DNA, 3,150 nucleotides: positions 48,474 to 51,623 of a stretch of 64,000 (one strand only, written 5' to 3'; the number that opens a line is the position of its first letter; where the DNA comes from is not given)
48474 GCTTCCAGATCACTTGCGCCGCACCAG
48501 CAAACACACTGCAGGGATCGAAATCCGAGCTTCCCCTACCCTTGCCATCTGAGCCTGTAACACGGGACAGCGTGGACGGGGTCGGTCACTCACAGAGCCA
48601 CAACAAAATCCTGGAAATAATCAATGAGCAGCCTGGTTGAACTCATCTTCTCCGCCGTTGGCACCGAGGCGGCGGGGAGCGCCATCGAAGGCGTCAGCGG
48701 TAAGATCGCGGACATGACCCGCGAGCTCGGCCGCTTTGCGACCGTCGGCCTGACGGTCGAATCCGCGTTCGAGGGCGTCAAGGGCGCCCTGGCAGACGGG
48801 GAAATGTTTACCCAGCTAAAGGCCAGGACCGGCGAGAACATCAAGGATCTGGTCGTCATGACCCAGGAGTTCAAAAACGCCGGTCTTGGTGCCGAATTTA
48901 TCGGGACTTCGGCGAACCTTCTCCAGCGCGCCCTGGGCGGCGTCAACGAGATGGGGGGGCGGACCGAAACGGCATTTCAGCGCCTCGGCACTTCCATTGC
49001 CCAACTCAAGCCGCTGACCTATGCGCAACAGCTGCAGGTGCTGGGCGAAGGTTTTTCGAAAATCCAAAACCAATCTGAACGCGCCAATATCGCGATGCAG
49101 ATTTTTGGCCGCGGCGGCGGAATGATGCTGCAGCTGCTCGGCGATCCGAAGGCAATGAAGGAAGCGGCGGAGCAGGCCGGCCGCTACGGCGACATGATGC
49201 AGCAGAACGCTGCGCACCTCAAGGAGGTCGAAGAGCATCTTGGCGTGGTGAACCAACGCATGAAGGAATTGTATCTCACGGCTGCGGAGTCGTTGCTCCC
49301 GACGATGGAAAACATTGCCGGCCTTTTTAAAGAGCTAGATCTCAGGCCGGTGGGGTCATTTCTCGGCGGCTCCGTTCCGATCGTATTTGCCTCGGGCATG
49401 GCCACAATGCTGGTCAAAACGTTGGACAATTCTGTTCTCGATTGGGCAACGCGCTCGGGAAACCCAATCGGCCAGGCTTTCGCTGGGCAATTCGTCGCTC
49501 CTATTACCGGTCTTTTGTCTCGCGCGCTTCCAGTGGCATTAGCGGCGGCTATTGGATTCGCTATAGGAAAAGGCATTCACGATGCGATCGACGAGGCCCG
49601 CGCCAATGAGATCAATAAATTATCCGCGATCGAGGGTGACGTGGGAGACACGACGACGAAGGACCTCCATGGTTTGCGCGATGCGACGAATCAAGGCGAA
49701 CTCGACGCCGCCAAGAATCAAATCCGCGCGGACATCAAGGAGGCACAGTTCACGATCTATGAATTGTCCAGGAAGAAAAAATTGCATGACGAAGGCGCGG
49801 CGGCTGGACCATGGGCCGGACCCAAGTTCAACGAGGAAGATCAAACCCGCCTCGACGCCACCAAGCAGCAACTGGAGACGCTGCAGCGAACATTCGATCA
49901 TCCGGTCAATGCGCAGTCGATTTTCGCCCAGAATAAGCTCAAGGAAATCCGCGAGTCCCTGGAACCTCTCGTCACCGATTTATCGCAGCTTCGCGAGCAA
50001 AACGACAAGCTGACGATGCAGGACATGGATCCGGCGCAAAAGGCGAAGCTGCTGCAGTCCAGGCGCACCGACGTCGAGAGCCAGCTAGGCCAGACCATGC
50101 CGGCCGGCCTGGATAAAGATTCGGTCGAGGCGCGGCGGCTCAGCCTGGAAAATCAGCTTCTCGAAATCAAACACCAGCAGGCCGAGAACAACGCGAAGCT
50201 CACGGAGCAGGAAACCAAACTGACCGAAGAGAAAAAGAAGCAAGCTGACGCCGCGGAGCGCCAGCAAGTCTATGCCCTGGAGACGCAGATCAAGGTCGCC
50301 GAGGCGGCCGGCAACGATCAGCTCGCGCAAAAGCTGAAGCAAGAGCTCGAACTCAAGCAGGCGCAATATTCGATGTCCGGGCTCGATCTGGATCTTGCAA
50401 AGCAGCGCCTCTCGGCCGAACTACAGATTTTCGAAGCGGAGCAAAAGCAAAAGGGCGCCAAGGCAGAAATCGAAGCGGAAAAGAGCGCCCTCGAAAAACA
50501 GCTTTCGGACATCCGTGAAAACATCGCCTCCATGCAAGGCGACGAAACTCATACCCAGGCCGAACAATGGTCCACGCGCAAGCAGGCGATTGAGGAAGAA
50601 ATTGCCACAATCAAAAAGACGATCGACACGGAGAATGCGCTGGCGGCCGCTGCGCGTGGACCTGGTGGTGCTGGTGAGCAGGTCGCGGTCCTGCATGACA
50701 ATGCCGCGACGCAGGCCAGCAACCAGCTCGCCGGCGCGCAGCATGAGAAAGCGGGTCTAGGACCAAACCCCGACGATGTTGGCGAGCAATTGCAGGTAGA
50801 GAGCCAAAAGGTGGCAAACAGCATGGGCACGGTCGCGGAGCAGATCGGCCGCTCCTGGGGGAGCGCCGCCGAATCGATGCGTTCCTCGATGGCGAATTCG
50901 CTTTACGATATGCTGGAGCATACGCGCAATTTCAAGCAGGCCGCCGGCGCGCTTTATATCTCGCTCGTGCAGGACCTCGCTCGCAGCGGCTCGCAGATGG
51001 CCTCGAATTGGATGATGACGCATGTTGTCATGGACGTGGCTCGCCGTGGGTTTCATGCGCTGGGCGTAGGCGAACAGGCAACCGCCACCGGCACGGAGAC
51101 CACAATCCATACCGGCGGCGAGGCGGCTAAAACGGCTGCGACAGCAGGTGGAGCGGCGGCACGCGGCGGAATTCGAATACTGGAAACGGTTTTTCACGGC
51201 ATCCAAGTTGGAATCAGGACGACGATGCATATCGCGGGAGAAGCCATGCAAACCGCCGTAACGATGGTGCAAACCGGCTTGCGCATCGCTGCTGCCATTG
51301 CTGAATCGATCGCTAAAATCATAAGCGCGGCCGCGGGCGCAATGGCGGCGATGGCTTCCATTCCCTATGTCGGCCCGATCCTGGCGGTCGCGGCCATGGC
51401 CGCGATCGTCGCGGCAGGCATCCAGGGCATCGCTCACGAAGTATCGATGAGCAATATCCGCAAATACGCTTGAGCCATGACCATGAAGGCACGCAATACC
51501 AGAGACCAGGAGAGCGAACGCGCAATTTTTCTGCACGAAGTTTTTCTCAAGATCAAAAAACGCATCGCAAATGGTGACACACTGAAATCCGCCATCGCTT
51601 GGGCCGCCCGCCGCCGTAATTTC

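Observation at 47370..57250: Compact Mu-like transposable module parked directly upstream of the dcw (mraZ) operator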

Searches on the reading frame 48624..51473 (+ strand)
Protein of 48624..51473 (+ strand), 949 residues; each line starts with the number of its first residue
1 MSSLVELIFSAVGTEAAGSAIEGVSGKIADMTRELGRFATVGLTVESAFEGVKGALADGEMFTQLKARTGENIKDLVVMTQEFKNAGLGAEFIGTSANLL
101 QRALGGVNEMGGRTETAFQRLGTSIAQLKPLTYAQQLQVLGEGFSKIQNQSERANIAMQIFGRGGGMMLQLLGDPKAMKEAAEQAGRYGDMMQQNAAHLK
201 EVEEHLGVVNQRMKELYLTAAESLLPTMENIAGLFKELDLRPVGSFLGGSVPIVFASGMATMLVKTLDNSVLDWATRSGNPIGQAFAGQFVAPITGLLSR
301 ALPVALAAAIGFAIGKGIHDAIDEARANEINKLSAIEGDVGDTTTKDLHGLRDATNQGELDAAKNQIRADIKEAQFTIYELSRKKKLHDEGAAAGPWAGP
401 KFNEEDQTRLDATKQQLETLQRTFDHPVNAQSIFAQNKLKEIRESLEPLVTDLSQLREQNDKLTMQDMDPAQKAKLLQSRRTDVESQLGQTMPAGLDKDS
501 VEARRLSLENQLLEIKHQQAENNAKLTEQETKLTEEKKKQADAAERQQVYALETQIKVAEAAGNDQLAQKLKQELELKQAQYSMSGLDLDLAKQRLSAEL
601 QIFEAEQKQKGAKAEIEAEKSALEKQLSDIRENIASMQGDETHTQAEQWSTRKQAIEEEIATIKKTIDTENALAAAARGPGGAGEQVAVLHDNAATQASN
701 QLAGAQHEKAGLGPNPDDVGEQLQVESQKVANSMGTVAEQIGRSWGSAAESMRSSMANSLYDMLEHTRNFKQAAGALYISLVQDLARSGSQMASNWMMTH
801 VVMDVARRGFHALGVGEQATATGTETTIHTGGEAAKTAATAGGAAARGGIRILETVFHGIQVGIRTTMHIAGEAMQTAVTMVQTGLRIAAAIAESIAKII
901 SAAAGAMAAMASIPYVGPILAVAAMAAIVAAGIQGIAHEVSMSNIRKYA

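Call 3: search_protein_families(library=pfam, proteins=[window:48624-51473:+], max_evalue=0.1)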
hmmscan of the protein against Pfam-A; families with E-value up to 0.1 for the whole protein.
window:48624-51473:+ (949 aa): 1 family
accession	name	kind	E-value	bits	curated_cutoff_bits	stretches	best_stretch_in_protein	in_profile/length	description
PF10936.14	DUF2617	-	0.092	13.3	22.3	0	484-579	16-113/160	Protein of unknown function DUF2617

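Call 4: search_protein_families(library=phrogs, proteins=[window:48624-51473:+], max_evalue=0.01)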
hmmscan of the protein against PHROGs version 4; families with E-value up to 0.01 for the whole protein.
window:48624-51473:+ (949 aa): 4 families
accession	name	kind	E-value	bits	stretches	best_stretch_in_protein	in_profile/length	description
phrog_9483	-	tail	1.6e-12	47.8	1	70-237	80-249/657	tail length tape measure protein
phrog_2854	-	tail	2e-07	31.1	1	76-934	88-747/855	tail length tape measure protein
phrog_27190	-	tail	0.00032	19.8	1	863-932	858-920/1015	tail length tape measure protein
phrog_77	-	DNA, RNA and nucleotide metabolism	0.0068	15.9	0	327-669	507-788/967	SbcC-like subunit of palindrome specific endonuclease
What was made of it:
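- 48624..51473 (+): Intact tail tape-measure protein homologue (949 aa). phrog_9483 1.6e-12 (call 4).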

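Call 50: search_protein_families(library=ncbifam, proteins=[window:48624-51473:+], max_evalue=0.01)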
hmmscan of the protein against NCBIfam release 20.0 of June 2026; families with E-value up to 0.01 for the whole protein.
window:48624-51473:+ (949 aa): 0 families

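Call 51: search_protein_families(library=padloc, proteins=[window:48624-51473:+], max_evalue=0.01)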
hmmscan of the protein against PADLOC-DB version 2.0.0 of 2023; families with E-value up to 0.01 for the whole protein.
window:48624-51473:+ (949 aa): 0 families

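Call 55: search_dna_similar(query=window:48624-51473:+, collection=phages, mode=protein, max_evalue=0.001, max_rows=15)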
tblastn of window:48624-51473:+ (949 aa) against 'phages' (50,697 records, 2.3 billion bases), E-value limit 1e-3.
No match.

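Call 56: find_homologous_proteins(query=window:48624-51473:+, max_evalue=0.001)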
Query window:48624-51473:+ (949 aa): 14 proteins with E <= 0.001 among 8000 candidates.
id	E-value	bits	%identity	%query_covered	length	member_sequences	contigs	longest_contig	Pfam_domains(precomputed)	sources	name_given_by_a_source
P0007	0.0e+0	2010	100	100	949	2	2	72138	-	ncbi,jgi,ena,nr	ncbi:MAG TPA: hypothetical protein VNW30_10105 [Opitutaceae bacterium]|jgi:hypothetical protein|nr:h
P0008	9.0e-232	790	45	97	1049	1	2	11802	-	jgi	jgi:hypothetical protein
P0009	3.7e-190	653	39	97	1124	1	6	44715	-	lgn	-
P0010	2.7e-172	594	42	82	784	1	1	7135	-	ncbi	ncbi:MAG: hypothetical protein WC378_13920, partial [Opitutaceae bacterium]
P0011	1.4e-142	495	36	85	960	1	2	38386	-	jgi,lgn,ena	jgi:hypothetical protein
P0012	9.1e-141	489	43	70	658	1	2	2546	-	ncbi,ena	-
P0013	6.1e-135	470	36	82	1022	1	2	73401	-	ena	-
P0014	2.9e-125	438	38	84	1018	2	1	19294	-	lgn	-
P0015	6.5e-123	430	35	85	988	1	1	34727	-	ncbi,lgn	-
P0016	4.0e-112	395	34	37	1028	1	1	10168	-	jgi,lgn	-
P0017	1.5e-28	118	29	22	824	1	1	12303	-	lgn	-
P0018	6.2e-6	43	26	34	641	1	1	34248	-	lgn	-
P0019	1.4e-4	39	22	36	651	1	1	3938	-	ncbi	-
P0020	2.1e-4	38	24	22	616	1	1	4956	-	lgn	-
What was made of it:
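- On Tail tape-measure proteins: 36-45% identical to P0008, P0009 and P0013 (39% over about 97% of the query for P0009; call 56).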

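Call 57: find_encoding_contigs(protein=P0009, flank=10000, max_places=6)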
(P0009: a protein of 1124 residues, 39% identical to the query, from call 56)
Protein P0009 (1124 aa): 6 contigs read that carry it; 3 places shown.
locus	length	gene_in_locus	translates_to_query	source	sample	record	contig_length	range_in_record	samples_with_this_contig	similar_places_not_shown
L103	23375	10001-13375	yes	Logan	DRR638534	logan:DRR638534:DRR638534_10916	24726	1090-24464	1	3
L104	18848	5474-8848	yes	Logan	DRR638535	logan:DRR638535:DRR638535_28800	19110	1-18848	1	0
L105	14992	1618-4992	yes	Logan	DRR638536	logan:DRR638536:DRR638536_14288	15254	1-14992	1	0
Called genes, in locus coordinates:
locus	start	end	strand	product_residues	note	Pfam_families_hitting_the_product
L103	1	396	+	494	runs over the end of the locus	?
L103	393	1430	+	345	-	-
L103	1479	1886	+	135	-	-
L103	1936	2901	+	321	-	-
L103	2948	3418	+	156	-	-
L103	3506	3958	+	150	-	-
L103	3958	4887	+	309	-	-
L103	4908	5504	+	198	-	-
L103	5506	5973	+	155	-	-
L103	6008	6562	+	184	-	-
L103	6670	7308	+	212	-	-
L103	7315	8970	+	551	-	-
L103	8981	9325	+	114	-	-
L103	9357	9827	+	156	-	-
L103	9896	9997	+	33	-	-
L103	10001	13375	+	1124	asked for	-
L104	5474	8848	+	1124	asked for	-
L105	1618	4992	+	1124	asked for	-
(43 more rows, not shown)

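Call 58: find_encoding_contigs(protein=P0013, flank=10000, max_places=4)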
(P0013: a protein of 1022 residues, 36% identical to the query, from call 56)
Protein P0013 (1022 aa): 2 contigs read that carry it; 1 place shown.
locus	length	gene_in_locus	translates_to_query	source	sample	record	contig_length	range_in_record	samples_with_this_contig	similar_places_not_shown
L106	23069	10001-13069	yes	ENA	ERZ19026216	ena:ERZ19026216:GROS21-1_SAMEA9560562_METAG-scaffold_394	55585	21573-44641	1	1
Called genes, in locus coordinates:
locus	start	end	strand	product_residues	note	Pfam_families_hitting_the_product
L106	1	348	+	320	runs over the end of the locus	-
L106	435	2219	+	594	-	-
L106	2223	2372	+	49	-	-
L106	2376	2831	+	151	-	-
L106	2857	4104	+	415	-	-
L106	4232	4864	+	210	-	-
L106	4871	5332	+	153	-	-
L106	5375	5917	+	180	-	-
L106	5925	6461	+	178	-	-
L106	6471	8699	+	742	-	-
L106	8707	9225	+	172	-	-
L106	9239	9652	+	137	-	-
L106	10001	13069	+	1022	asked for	-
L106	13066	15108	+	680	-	PF09356:Phage_BR0599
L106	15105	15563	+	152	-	-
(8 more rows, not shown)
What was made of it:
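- Closest known: Siphoviral Mu-like phages. Same: The window's tape-measure homologues lie in such tail modules, followed by Phage_BR0599 and Phage-tail_3 proteins (calls 57, 58).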

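Call 60: find_encoding_contigs(protein=P0008, flank=10000, max_places=4)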
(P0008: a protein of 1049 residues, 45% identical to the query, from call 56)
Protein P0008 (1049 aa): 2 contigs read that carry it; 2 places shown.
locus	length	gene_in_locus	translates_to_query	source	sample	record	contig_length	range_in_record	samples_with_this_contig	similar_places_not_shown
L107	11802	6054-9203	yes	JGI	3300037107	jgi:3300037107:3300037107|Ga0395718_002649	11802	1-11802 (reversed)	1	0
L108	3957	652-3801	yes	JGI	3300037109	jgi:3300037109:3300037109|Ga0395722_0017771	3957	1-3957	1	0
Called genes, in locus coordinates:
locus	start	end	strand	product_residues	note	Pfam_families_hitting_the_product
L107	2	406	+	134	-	?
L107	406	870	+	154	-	-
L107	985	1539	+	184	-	-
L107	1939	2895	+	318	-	PF21916:mtd_2nd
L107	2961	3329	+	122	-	PF22296:bAvd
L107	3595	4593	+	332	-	PF00078:RVT_1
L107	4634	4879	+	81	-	-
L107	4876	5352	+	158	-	-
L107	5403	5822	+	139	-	-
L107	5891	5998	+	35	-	-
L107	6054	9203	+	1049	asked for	-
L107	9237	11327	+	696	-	PF09356:Phage_BR0599 (faint)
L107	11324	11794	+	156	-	-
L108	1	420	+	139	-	?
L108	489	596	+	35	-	-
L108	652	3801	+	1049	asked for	-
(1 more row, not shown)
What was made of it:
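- On Tail tape-measure proteins: Their loci have chaperone-sized genes upstream and Phage_BR0599 / Phage-tail_3 genes downstream (calls 57, 58, 60).
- The tape-measure gene's nearest relatives sit in complete tail modules (calls 57, 58, 60).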

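Call 61: find_encoding_contigs(protein=P0010, flank=10000, max_places=4)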
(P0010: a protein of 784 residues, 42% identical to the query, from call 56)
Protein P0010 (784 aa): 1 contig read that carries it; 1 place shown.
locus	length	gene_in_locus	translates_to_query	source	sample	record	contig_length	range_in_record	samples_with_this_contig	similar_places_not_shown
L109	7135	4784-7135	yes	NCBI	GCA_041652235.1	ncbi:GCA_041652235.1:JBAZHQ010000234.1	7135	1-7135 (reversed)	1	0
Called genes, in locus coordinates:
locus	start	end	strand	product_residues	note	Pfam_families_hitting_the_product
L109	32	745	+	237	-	-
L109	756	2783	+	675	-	PF18454:Mtd_N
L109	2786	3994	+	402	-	-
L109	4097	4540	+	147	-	-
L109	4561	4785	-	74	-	-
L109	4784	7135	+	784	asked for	?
